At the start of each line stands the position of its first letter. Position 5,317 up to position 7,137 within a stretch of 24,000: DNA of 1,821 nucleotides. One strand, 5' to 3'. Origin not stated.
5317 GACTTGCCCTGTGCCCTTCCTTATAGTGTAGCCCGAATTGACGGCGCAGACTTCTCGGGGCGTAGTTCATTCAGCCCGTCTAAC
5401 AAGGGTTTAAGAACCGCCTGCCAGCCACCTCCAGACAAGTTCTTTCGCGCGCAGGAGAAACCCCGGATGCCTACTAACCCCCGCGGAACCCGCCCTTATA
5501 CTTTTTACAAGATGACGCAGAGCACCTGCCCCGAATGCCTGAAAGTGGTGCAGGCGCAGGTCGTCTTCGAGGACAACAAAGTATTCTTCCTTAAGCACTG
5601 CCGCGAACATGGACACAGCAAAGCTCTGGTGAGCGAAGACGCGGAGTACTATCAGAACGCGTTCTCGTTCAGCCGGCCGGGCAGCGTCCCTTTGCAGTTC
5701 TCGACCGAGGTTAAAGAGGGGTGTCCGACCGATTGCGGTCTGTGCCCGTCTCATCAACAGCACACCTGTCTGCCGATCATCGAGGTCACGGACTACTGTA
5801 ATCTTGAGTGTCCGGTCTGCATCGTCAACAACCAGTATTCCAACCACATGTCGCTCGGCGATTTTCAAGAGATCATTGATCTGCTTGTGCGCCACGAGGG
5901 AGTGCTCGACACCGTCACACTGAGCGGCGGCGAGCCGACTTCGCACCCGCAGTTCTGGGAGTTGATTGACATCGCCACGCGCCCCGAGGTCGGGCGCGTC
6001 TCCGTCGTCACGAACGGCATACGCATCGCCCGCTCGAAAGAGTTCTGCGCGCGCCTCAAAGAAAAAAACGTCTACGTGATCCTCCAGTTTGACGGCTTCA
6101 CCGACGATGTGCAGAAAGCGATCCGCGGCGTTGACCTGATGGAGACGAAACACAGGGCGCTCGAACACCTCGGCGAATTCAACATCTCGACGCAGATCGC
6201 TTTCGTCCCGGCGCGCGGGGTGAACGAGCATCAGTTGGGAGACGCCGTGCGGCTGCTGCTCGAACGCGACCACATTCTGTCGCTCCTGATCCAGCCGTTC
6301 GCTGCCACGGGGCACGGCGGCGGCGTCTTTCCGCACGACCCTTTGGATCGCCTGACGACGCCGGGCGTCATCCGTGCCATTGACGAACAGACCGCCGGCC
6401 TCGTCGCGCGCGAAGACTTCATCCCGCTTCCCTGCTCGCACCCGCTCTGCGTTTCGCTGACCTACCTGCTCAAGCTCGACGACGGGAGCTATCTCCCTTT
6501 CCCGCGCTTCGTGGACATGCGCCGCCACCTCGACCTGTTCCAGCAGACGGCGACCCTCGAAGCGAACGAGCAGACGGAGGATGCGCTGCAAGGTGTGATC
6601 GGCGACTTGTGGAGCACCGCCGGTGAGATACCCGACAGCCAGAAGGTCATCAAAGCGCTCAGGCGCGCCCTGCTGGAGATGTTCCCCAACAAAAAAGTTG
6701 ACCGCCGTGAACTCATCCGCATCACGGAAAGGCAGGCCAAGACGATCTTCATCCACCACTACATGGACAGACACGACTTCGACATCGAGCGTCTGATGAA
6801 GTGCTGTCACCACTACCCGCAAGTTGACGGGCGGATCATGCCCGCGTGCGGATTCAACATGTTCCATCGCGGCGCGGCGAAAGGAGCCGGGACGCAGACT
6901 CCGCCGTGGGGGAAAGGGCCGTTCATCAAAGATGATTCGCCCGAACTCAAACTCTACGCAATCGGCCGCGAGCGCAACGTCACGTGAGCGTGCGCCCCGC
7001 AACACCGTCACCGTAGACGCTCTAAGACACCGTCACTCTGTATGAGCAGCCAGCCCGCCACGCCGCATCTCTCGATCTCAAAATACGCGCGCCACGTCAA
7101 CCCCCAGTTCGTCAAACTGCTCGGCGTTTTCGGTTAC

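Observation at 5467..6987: Two diverged paralogs of a Tes/GDGT-MAS-like radical-SAM enzyme in one bacterial operon (5467-6987 and 11941-13431)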

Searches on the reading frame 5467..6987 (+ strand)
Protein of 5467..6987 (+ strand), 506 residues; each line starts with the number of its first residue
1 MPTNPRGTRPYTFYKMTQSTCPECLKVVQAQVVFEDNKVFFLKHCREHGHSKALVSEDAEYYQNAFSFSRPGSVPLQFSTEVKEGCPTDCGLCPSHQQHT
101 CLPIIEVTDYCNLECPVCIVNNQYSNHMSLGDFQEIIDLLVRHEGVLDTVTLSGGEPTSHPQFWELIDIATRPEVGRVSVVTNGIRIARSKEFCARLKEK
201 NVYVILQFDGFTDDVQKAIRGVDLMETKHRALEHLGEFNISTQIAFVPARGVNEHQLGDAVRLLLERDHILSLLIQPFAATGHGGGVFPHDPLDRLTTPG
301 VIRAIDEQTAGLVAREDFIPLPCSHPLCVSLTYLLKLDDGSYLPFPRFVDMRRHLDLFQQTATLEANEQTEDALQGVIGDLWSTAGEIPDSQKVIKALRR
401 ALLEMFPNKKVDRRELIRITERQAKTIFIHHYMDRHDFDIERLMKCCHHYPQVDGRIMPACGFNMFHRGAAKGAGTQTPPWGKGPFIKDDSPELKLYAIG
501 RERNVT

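Call 6: search_protein_families(library=pfam, proteins=[window:5467-6987:+])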
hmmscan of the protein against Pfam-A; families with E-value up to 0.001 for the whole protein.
window:5467-6987:+ (506 aa): 2 families
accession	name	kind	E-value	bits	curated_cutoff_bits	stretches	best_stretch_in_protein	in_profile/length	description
PF04055.27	Radical_SAM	-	2.3e-20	73.9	29.5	1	105-264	1-166/166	Radical SAM superfamily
PF23545.1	Zn_ribbon_HMPTM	-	6.9e-18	64.4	27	1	13-56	1-44/45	HMPTM N-terminal zinc ribbon domain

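Call 8: search_protein_families(library=ncbifam, proteins=[window:5467-6987:+], max_evalue=0.01)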
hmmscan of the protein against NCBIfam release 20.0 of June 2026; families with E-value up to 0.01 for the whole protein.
window:5467-6987:+ (506 aa): 43 families (the best 25 are shown)
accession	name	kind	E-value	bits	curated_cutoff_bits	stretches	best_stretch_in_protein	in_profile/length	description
NF045646.2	rSAM_Se_TrsS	equivalog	1.2e-82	277.8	490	1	16-466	2-432/441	radical SAM (seleno)protein TrsS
NF045702.1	rSAM_GDGT_ether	equivalog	8.3e-80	268.7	450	2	17-327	2-315/486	tetraether lipid synthase Tes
NF045703.1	rSAM_Tes_intein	exception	6.5e-42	143.4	1700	2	148-465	645-979/1040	tetraether lipid synthase Tes, intein-containing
TIGR03962.1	mycofact_rSAM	equivalog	2.6e-17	63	265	1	104-264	15-173/339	mycofactocin radical SAM maturase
TIGR04317.1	W_rSAM_matur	equivalog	1.3e-14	54.1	380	1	104-241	7-142/349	tungsten cofactor oxidoreductase radical SAM maturase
TIGR02666.1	moaA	equivalog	2.6e-14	53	284.05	1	105-271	14-187/336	GTP 3',8-cyclase MoaA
NF001199.0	PRK00164.2-1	equivalog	9.3e-12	44.7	231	1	105-274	16-185/308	GTP 3',8-cyclase MoaA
TIGR02668.1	moaA_archaeal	equivalog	1.2e-10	40.9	325.25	1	105-273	14-183/303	GTP 3',8-cyclase MoaA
TIGR04054.1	rSAM_NirJ1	equivalog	6.2e-10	38.2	650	1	104-222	39-155/387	putative heme d1 biosynthesis radical SAM protein NirJ1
NF038283.1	viperin_w_prok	equivalog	7.2e-10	38.5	180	1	107-219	8-125/281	viperin family antiviral radical SAM protein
NF045574.1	sacti_mat_StsB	exception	5.1e-09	35.5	625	1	107-247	102-240/466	StsB family radical SAM/SPASM domain sactipeptide maturase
TIGR04250.1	SCM_rSAM_ScmE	equivalog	9.6e-09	34.6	400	1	105-267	7-168/358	SynChlorMet cassette radical SAM/SPASM protein ScmE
TIGR04167.1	rSAM_SeCys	equivalog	1.5e-08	34.2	300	1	105-237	12-145/303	arsenosugar biosynthesis radical SAM (seleno)protein ArsS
TIGR04053.2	TIGR04053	equivalog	1.6e-08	34.2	395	1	102-266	9-175/366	TIGR04053 family radical SAM/SPASM domain-containing protein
TIGR04311.1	rSAM_Geo_metal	subfamily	2.9e-08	33.2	400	1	105-237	7-141/423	radical SAM/SPASM family putative metalloenzyme maturase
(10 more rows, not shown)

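Call 9: search_solved_structures(query=window:5467-6984:+, max_evalue=0.01, show_alignments=1)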
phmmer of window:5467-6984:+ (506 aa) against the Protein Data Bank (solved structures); distinct sequences matched with E-value up to 0.01: 3.
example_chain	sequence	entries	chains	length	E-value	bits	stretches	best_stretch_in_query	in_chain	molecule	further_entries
7tol_A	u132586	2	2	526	2.7e-69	237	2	13-331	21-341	glycerol dibiphytanyl glycerol tetraether - macrocyclic archaeol synthase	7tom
6efn_A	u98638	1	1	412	2.7e-05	25.9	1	104-258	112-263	Sporulation killing factor maturation protein SkfB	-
9dfu_A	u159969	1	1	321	0.0025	19.4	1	107-216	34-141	Radical SAM core domain-containing protein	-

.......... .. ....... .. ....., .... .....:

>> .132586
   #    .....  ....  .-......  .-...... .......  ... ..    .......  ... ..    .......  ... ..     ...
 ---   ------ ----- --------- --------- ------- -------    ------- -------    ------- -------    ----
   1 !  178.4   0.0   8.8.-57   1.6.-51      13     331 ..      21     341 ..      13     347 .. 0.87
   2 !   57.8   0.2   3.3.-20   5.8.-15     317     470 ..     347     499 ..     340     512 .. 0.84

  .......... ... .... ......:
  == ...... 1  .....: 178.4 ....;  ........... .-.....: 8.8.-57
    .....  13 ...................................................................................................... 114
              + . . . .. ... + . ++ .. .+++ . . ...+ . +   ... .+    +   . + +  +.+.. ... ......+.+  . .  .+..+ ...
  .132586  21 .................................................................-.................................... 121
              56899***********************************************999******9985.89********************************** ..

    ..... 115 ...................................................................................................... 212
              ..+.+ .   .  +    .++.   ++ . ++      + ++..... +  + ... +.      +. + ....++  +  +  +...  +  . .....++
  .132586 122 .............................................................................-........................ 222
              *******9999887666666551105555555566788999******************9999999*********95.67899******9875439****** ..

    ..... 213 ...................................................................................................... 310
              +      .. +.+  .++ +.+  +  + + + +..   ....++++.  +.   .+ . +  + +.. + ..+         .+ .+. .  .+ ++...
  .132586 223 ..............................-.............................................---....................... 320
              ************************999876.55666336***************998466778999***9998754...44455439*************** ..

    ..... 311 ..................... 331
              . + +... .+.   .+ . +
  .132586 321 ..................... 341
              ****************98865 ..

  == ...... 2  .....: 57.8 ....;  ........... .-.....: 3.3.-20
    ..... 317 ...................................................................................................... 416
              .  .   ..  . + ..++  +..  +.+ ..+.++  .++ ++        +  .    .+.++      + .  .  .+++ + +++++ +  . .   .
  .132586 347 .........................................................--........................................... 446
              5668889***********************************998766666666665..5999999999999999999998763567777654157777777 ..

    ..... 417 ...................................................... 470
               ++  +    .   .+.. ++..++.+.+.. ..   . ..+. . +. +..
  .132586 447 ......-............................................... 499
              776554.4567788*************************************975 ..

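Call 12: find_encoding_contigs(protein=window:5467-6987:+, flank=10000, max_places=6)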
Protein window:5467-6987:+ (506 aa): 2 contigs read that carry it; 2 places shown.
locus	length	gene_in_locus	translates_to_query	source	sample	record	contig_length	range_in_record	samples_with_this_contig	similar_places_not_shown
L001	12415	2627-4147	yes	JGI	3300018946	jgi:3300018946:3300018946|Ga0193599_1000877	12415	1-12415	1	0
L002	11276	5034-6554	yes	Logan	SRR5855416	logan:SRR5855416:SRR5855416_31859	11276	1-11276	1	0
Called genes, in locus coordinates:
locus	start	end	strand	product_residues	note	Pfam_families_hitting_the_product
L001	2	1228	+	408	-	?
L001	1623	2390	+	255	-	PF00106:adh_short, PF01370:Epimerase (faint), PF13561:adh_short_C2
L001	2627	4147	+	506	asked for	PF23545:Zn_ribbon_HMPTM, PF04055:Radical_SAM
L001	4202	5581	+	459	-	PF00202:Aminotran_3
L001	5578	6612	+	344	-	PF04055:Radical_SAM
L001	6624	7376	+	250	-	PF00106:adh_short, PF08659:KR, PF13561:adh_short_C2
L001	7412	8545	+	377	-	-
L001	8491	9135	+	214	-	-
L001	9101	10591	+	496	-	PF23545:Zn_ribbon_HMPTM, PF04055:Radical_SAM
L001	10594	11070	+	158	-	PF07977:FabA, PF22818:ApeI-like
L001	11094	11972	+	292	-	PF00109:ketoacyl-synt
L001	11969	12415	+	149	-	?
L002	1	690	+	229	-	?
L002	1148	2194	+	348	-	PF00069:Pkinase, PF07714:PK_Tyr_Ser-Thr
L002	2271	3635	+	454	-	-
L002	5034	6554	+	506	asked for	PF23545:Zn_ribbon_HMPTM, PF04055:Radical_SAM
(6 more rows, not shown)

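Call 14: find_homologous_proteins(query=window:5467-6984:+, max_evalue=1e-20)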
Query window:5467-6984:+ (506 aa): 1868 proteins with E <= 1e-20 among 8000 candidates; the best 120 are listed.
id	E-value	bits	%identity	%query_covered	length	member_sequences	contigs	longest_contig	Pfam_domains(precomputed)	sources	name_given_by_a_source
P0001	0.0e+0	1195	100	100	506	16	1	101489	PF23545.2,PF04055.28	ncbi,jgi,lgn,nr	ncbi:MAG TPA: radical SAM protein [Pyrinomonadaceae bacterium]|nr:radical SAM protein [Pyrinomonadac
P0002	7.3e-282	953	81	96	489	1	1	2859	PF23545.2,PF04055.28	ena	-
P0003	3.3e-281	951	80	97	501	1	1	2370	PF23545.2,PF04055.28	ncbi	ncbi:MAG: radical SAM protein [Acidobacteriota bacterium]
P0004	7.2e-281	950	81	96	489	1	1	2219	PF23545.2,PF04055.28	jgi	-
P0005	9.3e-280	946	79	96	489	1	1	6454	PF23545.2,PF04055.28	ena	-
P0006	2.2e-279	945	80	96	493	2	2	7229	PF23545.2,PF04055.28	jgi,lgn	-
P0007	1.1e-278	943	81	95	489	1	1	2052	PF23545.2,PF04055.28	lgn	-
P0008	1.6e-277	939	80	95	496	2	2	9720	PF23545.2,PF04055.28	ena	-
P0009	4.0e-276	934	79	96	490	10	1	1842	PF23545.2,PF04055.28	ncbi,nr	ncbi:MAG: radical SAM protein [Candidatus Eremiobacteraeota bacterium]|nr:radical SAM protein [Candi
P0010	9.4e-276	933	79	96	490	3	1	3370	PF23545.2,PF04055.28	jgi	jgi:uncharacterized radical SAM superfamily Fe-S cluster-containing enzyme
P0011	2.9e-274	928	78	95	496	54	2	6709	PF23545.2,PF04055.28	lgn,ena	-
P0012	4.4e-274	928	79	96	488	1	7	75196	PF23545.2,PF04055.28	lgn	-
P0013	4.9e-273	924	79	96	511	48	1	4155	PF23545.2,PF04055.28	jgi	jgi:uncharacterized radical SAM superfamily Fe-S cluster-containing enzyme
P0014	6.8e-273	924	78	96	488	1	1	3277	PF23545.2,PF04055.28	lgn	-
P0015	1.7e-272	922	81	93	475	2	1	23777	PF23545.2,PF04055.28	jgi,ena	-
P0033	2.5e-264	895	77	95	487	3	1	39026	PF23545.2,PF04055.28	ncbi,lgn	-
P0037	5.2e-263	891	78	92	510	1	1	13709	PF23545.2,PF04055.28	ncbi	-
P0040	2.2e-260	882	76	95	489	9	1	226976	PF23545.2,PF04055.28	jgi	-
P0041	2.1e-259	879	76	94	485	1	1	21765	PF23545.2,PF04055.28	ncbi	-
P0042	3.3e-259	879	75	95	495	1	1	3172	PF23545.2,PF04055.28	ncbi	-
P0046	3.5e-254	862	73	95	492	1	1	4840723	PF23545.2,PF04055.28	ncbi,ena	-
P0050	1.1e-249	847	74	92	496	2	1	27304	PF23545.2,PF04055.28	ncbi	-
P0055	3.1e-239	813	70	92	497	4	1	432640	PF23545.2,PF04055.28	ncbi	-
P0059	1.9e-233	794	69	94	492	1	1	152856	PF23545.2,PF04055.28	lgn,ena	-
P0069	3.0e-211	720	60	95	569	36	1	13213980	PF23545.2,PF04055.28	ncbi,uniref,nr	ncbi:radical SAM protein [Archangium violaceum]|uniref:radical SAM protein n=1 Tax=Archangium violac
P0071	1.5e-210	718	60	94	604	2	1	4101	PF23545.2,PF04055.28,PF13353.12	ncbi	-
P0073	6.5e-210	716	61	93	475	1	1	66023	PF23545.2,PF04055.28,PF13353.12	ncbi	-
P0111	1.6e-204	698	60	97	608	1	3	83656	PF23545.2,PF04055.28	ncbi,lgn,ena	-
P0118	6.0e-204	696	59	95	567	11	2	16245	PF23545.2,PF04055.28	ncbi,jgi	jgi:hypothetical protein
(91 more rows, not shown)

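Call 15: find_encoding_contigs(protein=P0069, flank=10000, max_places=2)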
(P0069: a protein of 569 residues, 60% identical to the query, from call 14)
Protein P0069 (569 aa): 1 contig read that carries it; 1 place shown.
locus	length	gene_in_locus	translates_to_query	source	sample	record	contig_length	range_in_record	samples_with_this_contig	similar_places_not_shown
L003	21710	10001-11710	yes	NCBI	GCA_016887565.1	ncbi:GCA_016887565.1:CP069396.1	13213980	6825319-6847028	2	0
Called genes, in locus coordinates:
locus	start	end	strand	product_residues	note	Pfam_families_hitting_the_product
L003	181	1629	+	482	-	-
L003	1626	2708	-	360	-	PF01384:PHO4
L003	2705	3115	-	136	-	PF00550:PP-binding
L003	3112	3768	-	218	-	PF00881:Nitroreductase, PF14512:TM1586_NiRdase (weak)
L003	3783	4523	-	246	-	PF00106:adh_short, PF08659:KR, PF13561:adh_short_C2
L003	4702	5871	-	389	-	PF00109:ketoacyl-synt, PF02801:Ketoacyl-synt_C (weak)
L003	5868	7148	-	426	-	PF00109:ketoacyl-synt, PF02801:Ketoacyl-synt_C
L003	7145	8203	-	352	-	PF00109:ketoacyl-synt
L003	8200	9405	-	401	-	PF00109:ketoacyl-synt, PF00108:Thiolase_N (faint), PF02801:Ketoacyl-synt_C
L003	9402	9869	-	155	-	PF07977:FabA, PF22818:ApeI-like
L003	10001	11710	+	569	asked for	PF23545:Zn_ribbon_HMPTM, PF04055:Radical_SAM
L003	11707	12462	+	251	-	PF00106:adh_short, PF08659:KR, PF13561:adh_short_C2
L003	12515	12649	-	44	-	-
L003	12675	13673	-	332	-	PF05014:Nuc_deoxyrib_tr (faint)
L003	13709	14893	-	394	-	-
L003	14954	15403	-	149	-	PF01575:MaoC_dehydratas, PF13452:FAS1_DH_region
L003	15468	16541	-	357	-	PF01137:RTC, PF05189:RTC_insert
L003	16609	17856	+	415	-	PF02040:ArsB, PF03600:CitMHS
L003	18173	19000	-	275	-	-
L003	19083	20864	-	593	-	PF13432:TPR_16 (weak), PF14559:TPR_19 (faint), PF00027:cNMP_binding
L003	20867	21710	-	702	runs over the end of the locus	PF02985:HEAT (faint), PF13646:HEAT_2, PF03130:HEAT_PBS (faint), PF13646:HEAT_2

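Call 16: find_encoding_contigs(protein=P0046, flank=10000, max_places=2)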
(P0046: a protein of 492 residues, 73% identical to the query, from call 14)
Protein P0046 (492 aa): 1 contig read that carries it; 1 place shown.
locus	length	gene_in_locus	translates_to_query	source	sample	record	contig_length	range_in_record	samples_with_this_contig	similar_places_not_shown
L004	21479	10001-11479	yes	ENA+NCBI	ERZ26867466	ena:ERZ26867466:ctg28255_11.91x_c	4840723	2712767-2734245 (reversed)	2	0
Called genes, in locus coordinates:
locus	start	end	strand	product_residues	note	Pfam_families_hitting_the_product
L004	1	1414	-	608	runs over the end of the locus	PF00270:DEAD, PF04851:ResIII (weak), PF00271:Helicase_C, PF16124:RecQ_Zn_bind, PF09382:RQC, PF00570:HRDC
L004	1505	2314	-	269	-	PF00378:ECH_1, PF16113:ECH_2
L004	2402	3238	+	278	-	PF00892:EamA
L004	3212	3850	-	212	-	PF03061:4HBT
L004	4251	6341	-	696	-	PF19310:TOP_N, PF01432:Peptidase_M3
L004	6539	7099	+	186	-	-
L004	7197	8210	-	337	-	PF04055:Radical_SAM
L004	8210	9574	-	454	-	PF00202:Aminotran_3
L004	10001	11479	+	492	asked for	PF23545:Zn_ribbon_HMPTM, PF04055:Radical_SAM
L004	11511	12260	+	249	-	PF00106:adh_short, PF08659:KR, PF13561:adh_short_C2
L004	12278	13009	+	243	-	PF00106:adh_short, PF13561:adh_short_C2, PF23441:SDR (weak)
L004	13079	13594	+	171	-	PF07977:FabA, PF22818:ApeI-like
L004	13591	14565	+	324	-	PF00109:ketoacyl-synt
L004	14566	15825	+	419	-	PF00109:ketoacyl-synt, PF02801:Ketoacyl-synt_C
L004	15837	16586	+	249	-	PF00106:adh_short, PF08659:KR, PF13561:adh_short_C2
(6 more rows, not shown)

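Call 17: find_encoding_contigs(protein=P0001, flank=10000, max_places=3)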
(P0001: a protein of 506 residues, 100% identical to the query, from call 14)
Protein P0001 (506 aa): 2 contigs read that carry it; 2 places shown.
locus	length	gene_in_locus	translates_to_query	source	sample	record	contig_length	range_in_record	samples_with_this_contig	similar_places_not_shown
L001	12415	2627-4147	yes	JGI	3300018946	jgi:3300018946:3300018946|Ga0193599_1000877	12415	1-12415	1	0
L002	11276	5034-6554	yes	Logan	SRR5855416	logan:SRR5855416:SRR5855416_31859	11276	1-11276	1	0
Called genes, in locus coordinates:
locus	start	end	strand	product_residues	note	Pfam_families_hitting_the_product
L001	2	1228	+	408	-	?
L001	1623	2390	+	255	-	PF00106:adh_short, PF01370:Epimerase (faint), PF13561:adh_short_C2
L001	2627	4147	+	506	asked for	PF23545:Zn_ribbon_HMPTM, PF04055:Radical_SAM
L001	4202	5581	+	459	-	PF00202:Aminotran_3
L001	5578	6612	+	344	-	PF04055:Radical_SAM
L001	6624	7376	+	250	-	PF00106:adh_short, PF08659:KR, PF13561:adh_short_C2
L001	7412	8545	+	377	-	-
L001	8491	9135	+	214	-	-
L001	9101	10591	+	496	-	PF23545:Zn_ribbon_HMPTM, PF04055:Radical_SAM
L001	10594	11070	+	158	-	PF07977:FabA, PF22818:ApeI-like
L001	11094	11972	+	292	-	PF00109:ketoacyl-synt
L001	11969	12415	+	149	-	?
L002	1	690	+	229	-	?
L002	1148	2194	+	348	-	PF00069:Pkinase, PF07714:PK_Tyr_Ser-Thr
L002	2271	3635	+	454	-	-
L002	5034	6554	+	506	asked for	PF23545:Zn_ribbon_HMPTM, PF04055:Radical_SAM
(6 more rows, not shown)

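Call 37: find_related_loci(query=A1, collection=genome_contigs, flank=10000)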
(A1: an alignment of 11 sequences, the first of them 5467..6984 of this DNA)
Query A1 (506 aa) in genome_contigs; peptide patterns used: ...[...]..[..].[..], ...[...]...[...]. (x = any residue, [..] = any of these).
599 stretches matched a pattern (row limit reached: there are more); 597 encode a relative of the query (tblastn E <= 1e-3); the best 80 are kept; 80 distinct loci.
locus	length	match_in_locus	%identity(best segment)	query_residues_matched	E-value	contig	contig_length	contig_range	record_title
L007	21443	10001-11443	80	6-486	0e+0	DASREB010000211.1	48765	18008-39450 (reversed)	MAG TPA_asm: Burkholderiales bacterium isolate SMAG_U9995 k141_2405364, whole genome shotgun sequence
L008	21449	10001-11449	73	6-488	0e+0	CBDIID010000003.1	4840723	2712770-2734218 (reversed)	MAG: Turneriella sp. isolate 802509c0-b26d-462d-ab64-db586ef3a1ee genome assembly, contig: chromosome_2, whole genome sh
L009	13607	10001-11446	59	5-486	0e+0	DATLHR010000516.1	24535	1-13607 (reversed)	MAG TPA_asm: Kofleriaceae bacterium isolate SMAG_U13645 k141_2359703, whole genome shotgun sequence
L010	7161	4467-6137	55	5-486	0e+0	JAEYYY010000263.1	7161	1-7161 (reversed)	MAG: Proteobacteria bacterium isolate OH_CBlB_71 k127_1452653, whole genome shotgun sequence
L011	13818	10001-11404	57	5-488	0e+0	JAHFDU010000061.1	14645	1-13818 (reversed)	MAG: Myxococcales bacterium isolate nzgw252 NODE_1800_length_14646_cov_2.641308, whole genome shotgun sequence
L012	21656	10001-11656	54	6-489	1e-163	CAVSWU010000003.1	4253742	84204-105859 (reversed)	MAG: uncultured delta proteobacterium isolate MFD05674.bin.1.60 genome assembly, contig: contig_8560, whole genome shotg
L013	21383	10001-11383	49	12-469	4e-154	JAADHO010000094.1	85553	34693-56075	MAG: Deltaproteobacteria bacterium isolate M_MetaBat.197 contig-127_441, whole genome shotgun sequence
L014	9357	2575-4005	45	13-483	7e-150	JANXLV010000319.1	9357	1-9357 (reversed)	MAG: Myxococcales bacterium isolate 336R_concoct_307_sub 336R_k141_1457080, whole genome shotgun sequence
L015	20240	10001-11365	40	8-464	7e-120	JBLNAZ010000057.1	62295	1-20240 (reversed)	MAG: Syntrophomonadaceae bacterium isolate MAG164 PRJNA951521_bin24_renamed_56, whole genome shotgun sequence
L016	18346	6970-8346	46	13-468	2e-146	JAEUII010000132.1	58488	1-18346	MAG: Planctomycetaceae bacterium isolate new MAG-39 k141_3252542, whole genome shotgun sequence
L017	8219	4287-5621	39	6-464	4e-107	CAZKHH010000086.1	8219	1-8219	MAG TPA_asm: uncultured Dehalococcoidales bacterium isolate SRP141376_co2_38 genome assembly, contig: NODE_15723_length_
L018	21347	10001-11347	39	8-469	1e-103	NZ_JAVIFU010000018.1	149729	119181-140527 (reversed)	Paenibacillus sp. LHD-38 LHD.38_ctg018, whole genome shotgun sequence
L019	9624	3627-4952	39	11-464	6e-102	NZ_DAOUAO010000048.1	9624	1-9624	MAG: Tepidiforma sp. isolate H64_671 k137_160669, whole genome shotgun sequence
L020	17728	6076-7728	60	6-489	0e+0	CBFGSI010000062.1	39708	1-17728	MAG TPA_asm: uncultured Archangiaceae bacterium isolate SRR17295755_concoct_80 genome assembly, contig: ERZ23329302.448,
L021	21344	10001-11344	37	2-464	1e-100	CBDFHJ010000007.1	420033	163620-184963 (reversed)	MAG: Dehalococcoidia bacterium isolate 26e14fec-4fdf-4894-a6de-8c85e4a33ace genome assembly, contig: contig_7, whole gen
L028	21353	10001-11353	36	9-473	4e-99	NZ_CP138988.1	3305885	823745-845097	Olleya sp. R77988 chromosome, complete genome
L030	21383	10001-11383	36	8-473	2e-98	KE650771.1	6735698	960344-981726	Fischerella sp. PCC 9431 genomic scaffold Fis9431DRAFT_Scaffold1.2, whole genome shotgun sequence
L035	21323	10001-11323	37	11-464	4e-97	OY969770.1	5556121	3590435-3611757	MAG: Candidatus Acidoferrales bacterium isolate MFD09222.bin.1.52 genome assembly, chromosome: 1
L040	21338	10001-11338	38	9-468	1e-96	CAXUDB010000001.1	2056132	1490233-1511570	MAG TPA_asm: uncultured Ilyomonas sp. isolate public_SRR11456914_metawrap_bin.20 genome assembly, contig: public_SRR1145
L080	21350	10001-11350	38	3-464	5e-93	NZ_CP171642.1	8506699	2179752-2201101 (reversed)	Kitasatospora hibisci strain HNM1077 chromosome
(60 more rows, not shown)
